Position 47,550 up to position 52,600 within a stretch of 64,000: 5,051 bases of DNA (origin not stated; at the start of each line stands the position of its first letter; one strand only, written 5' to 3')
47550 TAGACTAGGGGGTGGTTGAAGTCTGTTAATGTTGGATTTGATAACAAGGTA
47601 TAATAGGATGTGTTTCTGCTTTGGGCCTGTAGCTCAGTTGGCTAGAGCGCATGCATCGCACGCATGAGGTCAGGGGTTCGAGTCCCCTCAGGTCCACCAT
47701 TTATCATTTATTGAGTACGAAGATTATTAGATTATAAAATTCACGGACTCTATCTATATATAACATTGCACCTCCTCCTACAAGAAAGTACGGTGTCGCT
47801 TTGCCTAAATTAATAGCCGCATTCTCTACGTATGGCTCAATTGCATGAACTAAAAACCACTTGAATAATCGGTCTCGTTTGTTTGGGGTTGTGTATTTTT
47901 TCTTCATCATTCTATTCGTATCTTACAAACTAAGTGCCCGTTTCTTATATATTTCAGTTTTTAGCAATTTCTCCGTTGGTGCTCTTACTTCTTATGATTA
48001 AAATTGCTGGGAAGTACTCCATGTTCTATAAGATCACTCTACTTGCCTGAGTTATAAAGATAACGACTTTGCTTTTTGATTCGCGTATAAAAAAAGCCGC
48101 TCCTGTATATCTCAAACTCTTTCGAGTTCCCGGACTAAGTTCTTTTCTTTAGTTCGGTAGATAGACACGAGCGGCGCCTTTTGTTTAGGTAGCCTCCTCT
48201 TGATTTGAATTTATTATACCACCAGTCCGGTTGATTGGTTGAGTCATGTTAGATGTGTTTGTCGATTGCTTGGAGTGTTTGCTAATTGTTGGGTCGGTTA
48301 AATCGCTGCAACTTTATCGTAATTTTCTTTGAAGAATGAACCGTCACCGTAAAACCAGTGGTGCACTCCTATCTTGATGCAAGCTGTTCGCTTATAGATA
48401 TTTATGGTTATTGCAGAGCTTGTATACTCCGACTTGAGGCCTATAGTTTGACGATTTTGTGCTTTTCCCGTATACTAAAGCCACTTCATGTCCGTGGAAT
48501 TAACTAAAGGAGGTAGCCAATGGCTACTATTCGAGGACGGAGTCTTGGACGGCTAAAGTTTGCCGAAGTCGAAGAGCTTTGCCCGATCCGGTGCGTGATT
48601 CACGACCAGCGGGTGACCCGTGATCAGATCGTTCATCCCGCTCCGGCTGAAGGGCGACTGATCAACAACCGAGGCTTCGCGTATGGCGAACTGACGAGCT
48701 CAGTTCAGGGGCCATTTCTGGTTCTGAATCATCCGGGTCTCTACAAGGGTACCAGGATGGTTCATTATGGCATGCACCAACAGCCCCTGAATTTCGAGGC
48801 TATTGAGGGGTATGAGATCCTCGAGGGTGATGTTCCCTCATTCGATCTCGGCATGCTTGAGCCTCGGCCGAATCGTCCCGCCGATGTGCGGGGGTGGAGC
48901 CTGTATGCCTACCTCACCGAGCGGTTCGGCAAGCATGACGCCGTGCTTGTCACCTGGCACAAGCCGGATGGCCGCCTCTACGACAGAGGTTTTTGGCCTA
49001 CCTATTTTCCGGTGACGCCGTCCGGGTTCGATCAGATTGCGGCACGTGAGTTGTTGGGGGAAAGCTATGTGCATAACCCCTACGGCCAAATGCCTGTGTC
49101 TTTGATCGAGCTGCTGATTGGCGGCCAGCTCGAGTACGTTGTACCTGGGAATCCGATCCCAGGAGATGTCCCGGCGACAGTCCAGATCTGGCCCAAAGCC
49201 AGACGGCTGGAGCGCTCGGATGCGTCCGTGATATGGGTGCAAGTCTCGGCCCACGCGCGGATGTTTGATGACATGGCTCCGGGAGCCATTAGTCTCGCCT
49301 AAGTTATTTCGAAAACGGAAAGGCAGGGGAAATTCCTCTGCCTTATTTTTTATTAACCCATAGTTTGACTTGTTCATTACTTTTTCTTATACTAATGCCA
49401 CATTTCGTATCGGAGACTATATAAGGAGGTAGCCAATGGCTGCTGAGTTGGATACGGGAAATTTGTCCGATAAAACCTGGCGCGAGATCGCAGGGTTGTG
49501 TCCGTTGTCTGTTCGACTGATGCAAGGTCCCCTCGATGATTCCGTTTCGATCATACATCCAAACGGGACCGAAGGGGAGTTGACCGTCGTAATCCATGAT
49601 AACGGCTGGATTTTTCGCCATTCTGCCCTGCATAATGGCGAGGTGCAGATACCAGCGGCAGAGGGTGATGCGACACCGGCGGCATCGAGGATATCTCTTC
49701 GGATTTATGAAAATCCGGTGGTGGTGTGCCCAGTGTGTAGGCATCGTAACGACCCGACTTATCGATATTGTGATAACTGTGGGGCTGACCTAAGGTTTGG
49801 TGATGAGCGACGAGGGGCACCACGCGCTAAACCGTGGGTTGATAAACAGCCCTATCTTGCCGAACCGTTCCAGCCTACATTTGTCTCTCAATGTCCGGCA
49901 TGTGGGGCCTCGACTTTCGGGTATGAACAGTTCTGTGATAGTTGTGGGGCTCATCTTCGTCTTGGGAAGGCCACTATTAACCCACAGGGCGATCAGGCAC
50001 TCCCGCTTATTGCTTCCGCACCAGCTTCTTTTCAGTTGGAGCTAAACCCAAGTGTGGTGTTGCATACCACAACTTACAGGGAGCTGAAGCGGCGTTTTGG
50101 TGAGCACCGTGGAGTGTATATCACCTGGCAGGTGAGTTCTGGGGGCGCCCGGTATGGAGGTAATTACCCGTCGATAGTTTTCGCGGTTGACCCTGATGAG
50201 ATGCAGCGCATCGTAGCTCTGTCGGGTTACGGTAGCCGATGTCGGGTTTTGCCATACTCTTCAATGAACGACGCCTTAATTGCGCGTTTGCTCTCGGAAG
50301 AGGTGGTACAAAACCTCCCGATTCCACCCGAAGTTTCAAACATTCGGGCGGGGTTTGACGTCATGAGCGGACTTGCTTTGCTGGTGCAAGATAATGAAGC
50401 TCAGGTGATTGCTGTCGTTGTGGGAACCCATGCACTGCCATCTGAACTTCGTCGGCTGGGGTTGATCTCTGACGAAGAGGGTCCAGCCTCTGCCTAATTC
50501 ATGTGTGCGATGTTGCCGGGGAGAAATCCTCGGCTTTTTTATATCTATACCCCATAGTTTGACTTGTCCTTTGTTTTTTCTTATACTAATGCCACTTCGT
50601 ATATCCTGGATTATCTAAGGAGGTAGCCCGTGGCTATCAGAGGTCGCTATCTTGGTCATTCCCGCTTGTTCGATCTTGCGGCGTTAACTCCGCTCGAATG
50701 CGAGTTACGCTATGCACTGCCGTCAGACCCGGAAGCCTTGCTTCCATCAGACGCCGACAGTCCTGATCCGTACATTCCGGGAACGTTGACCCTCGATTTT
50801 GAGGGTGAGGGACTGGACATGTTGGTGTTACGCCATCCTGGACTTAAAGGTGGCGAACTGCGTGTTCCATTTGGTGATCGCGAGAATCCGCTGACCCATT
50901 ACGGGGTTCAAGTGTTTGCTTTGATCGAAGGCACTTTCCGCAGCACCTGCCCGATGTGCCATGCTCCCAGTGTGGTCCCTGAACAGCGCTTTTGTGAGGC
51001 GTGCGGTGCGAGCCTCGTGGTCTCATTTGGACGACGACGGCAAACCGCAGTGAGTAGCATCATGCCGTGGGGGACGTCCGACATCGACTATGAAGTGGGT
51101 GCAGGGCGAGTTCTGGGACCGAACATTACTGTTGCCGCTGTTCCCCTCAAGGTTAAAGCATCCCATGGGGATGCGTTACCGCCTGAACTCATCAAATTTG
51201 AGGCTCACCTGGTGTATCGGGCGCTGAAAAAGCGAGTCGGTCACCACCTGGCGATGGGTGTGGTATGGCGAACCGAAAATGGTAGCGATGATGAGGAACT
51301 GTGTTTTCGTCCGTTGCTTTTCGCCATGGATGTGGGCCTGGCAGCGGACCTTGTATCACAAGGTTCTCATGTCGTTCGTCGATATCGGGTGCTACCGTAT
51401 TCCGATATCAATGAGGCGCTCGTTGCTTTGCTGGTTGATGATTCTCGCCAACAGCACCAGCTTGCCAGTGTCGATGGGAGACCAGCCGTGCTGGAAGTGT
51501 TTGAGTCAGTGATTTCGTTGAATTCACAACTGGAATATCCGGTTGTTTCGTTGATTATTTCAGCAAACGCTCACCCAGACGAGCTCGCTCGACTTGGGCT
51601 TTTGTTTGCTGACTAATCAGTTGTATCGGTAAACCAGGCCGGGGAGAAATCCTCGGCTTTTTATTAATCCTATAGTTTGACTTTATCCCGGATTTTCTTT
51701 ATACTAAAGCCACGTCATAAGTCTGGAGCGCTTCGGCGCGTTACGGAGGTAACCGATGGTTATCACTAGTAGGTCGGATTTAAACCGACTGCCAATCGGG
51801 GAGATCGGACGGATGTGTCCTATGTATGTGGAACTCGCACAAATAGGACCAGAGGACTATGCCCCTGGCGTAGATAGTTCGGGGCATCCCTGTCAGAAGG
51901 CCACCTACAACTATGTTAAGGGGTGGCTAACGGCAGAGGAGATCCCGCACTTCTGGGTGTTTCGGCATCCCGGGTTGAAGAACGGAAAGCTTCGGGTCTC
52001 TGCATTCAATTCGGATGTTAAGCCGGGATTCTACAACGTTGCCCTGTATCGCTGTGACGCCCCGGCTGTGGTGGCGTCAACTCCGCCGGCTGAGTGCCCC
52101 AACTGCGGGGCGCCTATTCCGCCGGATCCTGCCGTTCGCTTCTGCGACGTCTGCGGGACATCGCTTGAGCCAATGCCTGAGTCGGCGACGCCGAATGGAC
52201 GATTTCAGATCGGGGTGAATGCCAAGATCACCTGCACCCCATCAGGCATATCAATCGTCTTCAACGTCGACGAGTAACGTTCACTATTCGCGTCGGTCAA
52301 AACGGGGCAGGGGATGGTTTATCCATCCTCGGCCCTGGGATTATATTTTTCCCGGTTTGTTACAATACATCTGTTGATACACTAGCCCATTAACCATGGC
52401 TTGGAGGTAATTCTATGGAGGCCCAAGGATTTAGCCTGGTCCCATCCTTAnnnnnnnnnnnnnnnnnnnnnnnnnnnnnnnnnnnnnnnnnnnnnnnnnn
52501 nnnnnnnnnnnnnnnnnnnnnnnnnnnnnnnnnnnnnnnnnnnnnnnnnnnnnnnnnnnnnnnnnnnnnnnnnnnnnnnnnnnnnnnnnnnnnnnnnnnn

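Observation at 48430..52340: Array of four self-contained, strongly expressed cassettes encoding divergent zinc-ribbon paralogs (family B)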

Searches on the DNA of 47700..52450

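Call 102: search_rna_families(source=window, start=47700, end=52450, threshold=evalue, max_evalue=1)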
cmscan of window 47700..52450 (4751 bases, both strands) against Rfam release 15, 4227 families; matches with E-value up to 1: 0.
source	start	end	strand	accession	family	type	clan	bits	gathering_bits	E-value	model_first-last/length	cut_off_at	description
